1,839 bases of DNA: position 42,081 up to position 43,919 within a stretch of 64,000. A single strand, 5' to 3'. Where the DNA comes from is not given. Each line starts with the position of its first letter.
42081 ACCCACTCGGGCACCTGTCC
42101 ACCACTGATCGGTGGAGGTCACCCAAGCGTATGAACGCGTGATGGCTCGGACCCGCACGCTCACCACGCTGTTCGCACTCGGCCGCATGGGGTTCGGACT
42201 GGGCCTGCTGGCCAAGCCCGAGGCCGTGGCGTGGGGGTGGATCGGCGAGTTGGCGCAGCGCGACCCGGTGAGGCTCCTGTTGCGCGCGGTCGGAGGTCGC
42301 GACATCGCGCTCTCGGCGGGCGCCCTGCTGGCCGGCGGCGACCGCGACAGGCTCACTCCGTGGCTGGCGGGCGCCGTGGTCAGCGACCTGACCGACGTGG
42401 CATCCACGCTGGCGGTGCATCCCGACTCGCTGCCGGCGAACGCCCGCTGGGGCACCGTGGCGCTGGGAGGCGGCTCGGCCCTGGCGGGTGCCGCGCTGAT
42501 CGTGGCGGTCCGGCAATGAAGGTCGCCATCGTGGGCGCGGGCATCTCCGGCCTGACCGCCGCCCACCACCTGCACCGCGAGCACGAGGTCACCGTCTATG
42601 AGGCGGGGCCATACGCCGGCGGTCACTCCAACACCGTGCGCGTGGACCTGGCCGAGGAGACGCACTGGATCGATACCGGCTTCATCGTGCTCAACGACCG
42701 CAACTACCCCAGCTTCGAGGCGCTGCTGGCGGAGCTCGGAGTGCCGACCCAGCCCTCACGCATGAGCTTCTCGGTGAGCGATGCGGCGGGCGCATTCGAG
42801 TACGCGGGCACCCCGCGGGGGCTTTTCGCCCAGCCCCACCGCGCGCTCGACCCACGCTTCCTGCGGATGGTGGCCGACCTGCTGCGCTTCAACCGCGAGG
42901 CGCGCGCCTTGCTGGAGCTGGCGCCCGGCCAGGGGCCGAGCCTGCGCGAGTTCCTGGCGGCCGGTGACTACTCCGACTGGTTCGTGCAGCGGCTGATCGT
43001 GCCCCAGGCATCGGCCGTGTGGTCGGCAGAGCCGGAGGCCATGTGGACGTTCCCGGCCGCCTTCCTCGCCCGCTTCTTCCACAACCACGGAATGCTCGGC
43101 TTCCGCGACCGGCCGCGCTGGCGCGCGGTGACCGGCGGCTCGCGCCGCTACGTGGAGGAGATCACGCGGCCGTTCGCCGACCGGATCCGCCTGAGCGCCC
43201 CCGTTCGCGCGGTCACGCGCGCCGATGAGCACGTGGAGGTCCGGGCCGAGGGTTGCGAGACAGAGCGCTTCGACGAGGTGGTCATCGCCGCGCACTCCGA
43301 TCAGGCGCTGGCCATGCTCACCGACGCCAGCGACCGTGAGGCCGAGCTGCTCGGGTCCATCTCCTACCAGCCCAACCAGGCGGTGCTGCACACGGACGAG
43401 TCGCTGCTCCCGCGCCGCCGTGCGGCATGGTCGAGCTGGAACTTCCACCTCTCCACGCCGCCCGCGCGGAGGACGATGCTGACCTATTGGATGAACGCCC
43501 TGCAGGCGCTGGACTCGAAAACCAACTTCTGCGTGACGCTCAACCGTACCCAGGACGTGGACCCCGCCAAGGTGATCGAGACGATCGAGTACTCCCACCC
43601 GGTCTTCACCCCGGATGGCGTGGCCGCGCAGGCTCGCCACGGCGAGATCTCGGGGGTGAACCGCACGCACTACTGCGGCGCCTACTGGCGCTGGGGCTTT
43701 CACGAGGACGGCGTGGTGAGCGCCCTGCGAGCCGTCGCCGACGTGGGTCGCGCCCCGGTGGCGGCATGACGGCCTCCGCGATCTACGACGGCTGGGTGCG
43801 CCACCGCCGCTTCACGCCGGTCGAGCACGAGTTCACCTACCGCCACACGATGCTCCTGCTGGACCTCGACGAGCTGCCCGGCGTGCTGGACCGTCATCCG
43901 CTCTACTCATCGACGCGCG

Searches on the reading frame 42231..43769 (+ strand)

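Call 50: search_protein_families(library=pfam, proteins=[window:42231-43769:+], max_evalue=0.001)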
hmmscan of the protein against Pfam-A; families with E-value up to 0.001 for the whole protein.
window:42231-43769:+ (512 aa): 5 families
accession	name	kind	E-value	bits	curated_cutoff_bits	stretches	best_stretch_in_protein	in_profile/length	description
PF01593.30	Amino_oxidase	-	1.5e-27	97.4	19.8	1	105-390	1-293/443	Flavin containing amine oxidoreductase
PF13450.12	NAD_binding_8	-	1.9e-14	54.1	21.9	1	100-169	1-68/68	NAD(P)-binding Rossmann-like domain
PF01266.30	DAO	-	9.1e-09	35.7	27.9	1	97-133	1-38/353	FAD dependent oxidoreductase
PF13454.12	NAD_binding_9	-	6.4e-05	23.4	21.8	0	99-131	1-36/155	FAD-NAD(P)-binding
PF00890.30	FAD_binding_2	-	0.00039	20.2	20.4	1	98-133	2-38/414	FAD binding domain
